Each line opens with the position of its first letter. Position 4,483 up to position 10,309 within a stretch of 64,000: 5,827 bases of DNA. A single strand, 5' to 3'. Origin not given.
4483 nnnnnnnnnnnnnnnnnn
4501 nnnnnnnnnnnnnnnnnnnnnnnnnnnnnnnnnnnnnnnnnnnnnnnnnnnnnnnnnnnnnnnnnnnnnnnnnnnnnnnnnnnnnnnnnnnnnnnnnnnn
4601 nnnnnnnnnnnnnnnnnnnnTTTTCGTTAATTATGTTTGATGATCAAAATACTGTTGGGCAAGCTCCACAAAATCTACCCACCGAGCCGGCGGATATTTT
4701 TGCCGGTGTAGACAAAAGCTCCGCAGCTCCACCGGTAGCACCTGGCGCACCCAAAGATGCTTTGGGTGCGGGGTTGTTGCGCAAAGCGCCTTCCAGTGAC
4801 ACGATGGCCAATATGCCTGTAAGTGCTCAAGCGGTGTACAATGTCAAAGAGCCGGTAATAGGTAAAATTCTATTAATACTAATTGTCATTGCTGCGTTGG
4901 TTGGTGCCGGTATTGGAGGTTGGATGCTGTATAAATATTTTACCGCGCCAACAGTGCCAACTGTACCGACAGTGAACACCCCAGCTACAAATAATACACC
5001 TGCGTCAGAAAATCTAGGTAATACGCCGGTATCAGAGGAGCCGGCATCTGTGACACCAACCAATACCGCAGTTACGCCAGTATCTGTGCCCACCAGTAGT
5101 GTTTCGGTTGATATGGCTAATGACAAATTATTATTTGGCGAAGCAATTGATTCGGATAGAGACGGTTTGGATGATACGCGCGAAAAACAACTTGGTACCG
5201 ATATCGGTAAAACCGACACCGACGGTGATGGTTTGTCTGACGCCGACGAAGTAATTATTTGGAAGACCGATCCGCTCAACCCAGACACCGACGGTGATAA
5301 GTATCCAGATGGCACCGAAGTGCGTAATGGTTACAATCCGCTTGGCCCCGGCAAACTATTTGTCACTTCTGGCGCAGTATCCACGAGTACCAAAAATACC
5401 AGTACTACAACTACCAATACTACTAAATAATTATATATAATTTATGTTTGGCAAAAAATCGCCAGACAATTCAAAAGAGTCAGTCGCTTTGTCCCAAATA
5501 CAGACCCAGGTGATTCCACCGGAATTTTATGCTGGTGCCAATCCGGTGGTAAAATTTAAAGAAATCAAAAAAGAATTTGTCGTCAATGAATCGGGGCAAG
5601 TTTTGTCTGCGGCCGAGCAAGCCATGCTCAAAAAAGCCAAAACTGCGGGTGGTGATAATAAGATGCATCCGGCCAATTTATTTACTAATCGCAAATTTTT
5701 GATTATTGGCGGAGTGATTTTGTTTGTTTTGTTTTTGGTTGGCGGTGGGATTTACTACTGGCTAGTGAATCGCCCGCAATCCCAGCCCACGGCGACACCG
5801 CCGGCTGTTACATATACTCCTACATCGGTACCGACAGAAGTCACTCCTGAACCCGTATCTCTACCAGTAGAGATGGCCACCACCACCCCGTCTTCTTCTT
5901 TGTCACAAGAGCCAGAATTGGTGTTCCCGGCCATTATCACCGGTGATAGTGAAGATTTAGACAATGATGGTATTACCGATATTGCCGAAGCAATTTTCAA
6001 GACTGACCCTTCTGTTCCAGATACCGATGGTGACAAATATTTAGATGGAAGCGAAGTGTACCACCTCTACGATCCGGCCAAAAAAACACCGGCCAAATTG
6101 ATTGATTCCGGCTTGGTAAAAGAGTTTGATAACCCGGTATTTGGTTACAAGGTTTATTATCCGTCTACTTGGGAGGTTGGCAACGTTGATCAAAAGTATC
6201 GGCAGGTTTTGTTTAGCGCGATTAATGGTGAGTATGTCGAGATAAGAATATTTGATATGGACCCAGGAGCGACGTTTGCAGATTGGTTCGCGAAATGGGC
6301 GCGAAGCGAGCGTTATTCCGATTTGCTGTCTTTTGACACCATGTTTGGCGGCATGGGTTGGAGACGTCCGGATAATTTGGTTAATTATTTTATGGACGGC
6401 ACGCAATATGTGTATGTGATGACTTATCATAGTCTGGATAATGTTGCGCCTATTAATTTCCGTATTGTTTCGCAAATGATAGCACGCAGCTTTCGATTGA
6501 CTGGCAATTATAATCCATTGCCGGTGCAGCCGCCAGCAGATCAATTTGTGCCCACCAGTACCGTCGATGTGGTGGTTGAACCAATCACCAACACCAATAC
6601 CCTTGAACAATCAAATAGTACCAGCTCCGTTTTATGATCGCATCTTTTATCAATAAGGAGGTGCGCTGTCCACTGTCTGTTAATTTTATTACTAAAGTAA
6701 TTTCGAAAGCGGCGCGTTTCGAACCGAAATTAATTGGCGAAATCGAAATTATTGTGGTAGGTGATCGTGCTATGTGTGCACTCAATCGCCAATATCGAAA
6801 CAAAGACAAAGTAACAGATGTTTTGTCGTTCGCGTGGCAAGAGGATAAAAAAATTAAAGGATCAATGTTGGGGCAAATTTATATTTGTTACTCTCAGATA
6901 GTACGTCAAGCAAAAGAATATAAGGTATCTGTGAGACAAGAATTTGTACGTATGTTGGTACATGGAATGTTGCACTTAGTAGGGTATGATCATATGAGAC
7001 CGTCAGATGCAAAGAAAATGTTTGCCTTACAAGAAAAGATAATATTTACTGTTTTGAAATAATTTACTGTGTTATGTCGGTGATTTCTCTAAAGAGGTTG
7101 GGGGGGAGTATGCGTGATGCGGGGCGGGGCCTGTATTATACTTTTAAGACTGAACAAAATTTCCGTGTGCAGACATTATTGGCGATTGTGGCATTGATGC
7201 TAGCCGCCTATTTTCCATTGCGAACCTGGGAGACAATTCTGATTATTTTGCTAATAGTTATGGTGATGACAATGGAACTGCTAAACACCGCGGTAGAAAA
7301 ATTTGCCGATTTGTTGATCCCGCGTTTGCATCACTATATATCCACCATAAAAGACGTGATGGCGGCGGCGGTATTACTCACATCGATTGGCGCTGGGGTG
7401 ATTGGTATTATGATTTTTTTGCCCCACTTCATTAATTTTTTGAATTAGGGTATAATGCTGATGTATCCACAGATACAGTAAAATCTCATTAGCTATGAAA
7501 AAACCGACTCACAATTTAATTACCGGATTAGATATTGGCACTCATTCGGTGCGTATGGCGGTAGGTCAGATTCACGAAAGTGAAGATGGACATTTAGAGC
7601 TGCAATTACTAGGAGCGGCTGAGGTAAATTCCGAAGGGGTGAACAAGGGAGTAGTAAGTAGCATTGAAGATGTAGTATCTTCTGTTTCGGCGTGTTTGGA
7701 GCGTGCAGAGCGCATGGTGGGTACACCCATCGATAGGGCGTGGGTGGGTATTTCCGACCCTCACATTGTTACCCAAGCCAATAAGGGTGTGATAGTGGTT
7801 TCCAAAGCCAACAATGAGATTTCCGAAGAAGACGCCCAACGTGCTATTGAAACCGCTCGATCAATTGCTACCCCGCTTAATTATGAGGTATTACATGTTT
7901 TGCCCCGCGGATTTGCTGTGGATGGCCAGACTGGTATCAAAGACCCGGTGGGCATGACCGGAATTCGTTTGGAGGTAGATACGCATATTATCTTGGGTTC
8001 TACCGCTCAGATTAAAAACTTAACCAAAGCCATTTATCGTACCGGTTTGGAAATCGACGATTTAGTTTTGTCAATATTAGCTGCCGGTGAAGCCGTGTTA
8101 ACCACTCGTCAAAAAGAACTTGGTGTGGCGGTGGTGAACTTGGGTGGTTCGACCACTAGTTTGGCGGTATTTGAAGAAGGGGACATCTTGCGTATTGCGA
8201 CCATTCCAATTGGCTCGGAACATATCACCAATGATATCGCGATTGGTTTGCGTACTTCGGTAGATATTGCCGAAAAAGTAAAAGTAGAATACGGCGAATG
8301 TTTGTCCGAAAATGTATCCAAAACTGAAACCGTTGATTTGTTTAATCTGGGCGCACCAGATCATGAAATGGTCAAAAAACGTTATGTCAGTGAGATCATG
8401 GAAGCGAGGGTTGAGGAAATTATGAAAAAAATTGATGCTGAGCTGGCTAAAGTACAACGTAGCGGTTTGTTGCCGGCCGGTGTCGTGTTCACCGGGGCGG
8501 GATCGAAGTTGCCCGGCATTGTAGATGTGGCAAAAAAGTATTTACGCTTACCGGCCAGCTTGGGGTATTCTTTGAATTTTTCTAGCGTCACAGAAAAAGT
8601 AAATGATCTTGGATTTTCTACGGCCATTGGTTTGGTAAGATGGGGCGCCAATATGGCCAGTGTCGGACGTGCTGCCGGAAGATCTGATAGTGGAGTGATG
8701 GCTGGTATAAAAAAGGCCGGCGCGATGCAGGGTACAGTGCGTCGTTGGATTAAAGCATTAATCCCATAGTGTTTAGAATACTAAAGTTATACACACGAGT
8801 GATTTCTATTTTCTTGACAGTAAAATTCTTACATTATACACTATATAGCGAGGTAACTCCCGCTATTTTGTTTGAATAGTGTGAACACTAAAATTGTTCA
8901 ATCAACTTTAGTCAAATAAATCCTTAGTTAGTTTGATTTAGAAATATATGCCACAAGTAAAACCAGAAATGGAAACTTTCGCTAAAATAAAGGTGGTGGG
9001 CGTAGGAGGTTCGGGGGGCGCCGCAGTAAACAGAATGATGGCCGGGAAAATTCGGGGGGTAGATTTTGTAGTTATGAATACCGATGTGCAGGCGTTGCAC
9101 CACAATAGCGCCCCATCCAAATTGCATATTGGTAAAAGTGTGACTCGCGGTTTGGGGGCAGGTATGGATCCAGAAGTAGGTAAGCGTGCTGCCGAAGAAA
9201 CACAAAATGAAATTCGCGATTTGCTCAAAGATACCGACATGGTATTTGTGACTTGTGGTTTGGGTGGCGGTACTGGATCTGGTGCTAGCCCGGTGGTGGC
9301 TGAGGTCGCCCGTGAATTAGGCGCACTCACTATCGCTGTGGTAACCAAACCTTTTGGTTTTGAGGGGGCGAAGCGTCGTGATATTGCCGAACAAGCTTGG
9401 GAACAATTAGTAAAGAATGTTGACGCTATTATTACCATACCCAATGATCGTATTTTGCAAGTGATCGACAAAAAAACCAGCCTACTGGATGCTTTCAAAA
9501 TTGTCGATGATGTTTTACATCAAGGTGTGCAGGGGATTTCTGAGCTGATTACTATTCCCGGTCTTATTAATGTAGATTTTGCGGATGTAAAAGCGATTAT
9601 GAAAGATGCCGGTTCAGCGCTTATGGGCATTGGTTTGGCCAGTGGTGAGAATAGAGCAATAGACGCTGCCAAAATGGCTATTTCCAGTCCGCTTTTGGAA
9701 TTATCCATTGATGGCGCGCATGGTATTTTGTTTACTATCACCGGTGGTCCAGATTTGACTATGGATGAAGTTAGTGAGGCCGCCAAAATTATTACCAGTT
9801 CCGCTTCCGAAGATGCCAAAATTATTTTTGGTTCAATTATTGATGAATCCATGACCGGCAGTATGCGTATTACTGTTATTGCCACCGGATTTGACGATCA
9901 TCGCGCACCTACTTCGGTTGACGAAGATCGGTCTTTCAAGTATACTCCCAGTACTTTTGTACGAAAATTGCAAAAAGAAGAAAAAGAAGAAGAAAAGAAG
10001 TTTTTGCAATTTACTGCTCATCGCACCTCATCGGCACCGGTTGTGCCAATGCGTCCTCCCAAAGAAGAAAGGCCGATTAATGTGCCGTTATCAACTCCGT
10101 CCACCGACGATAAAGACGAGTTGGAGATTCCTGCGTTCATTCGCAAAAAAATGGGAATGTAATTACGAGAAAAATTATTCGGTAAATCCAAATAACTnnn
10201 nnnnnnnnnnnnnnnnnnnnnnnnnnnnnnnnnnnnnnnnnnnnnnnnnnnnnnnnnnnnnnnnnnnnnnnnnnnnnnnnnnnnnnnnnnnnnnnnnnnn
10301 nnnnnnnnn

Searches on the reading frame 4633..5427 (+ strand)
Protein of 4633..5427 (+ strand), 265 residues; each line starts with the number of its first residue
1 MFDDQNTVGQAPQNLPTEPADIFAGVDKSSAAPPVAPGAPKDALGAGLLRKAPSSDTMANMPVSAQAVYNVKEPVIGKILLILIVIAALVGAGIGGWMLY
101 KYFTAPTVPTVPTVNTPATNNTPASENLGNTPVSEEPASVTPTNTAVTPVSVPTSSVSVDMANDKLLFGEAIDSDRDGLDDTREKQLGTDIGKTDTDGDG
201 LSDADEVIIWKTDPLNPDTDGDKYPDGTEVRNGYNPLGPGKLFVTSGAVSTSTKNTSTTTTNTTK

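Call 15: search_protein_families(library=pfam, proteins=[window:4633-5427:+], max_evalue=0.001)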
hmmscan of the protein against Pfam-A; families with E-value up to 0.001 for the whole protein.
window:4633-5427:+ (265 aa): 1 family
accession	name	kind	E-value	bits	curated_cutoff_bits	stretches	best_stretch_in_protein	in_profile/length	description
PF18884.5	TSP3_bac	-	2.1e-13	50.3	25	1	195-217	1-22/22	Bacterial TSP3 repeat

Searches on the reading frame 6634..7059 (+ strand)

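Call 15: search_protein_families(library=pfam, proteins=[window:6634-7059:+], max_evalue=0.001)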
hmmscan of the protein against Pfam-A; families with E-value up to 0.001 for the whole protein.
window:6634-7059:+ (142 aa): 1 family
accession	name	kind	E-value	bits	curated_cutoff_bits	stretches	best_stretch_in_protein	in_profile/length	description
PF02130.23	YbeY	-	1.2e-37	129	25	1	19-137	11-126/129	Endoribonuclease YbeY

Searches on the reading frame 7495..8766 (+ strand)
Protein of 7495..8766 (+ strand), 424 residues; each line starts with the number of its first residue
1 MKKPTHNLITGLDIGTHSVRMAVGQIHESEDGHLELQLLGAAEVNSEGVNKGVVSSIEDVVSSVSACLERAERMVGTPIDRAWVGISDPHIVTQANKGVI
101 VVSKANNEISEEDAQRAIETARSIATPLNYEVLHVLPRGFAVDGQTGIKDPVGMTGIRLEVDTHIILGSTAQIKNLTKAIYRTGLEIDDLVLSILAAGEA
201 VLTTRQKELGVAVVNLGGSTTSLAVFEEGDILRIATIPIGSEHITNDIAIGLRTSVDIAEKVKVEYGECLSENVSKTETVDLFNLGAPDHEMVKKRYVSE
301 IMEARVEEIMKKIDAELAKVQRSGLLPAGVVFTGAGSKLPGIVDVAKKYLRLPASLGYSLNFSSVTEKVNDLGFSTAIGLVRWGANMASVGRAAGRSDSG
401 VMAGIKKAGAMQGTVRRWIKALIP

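Call 15: search_protein_families(library=pfam, proteins=[window:7495-8766:+], max_evalue=0.001)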
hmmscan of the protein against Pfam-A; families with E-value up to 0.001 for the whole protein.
window:7495-8766:+ (424 aa): 4 families
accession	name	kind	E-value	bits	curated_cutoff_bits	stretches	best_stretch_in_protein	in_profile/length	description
PF14450.12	FtsA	-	5.6e-33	114.4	31.8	1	212-379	1-127/127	Cell division protein FtsA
PF02491.25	SHS2_FTSA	-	6.2e-26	91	25.4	1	90-166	3-78/79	SHS2 domain inserted in FTSA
PF06723.19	MreB_Mbl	-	2.6e-11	43.4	27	1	207-356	143-303/327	MreB/Mbl protein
PF11104.14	PilM_2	-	3.7e-06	26.5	27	0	201-265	172-236/340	Type IV pilus assembly protein PilM;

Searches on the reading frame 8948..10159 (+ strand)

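Call 15: search_protein_families(library=pfam, proteins=[window:8948-10159:+], max_evalue=0.001)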
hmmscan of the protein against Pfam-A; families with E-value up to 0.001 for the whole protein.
window:8948-10159:+ (404 aa): 3 families
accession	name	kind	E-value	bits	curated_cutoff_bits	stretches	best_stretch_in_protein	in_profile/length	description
PF00091.31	Tubulin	-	1.3e-47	163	33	1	13-173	1-189/190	Tubulin/FtsZ family, GTPase domain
PF12327.13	FtsZ_C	-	1.6e-34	118.5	27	1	222-316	1-95/95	FtsZ family, C-terminal domain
PF04055.27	Radical_SAM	-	0.00038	21.1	29.5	0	78-220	22-165/166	Radical SAM superfamily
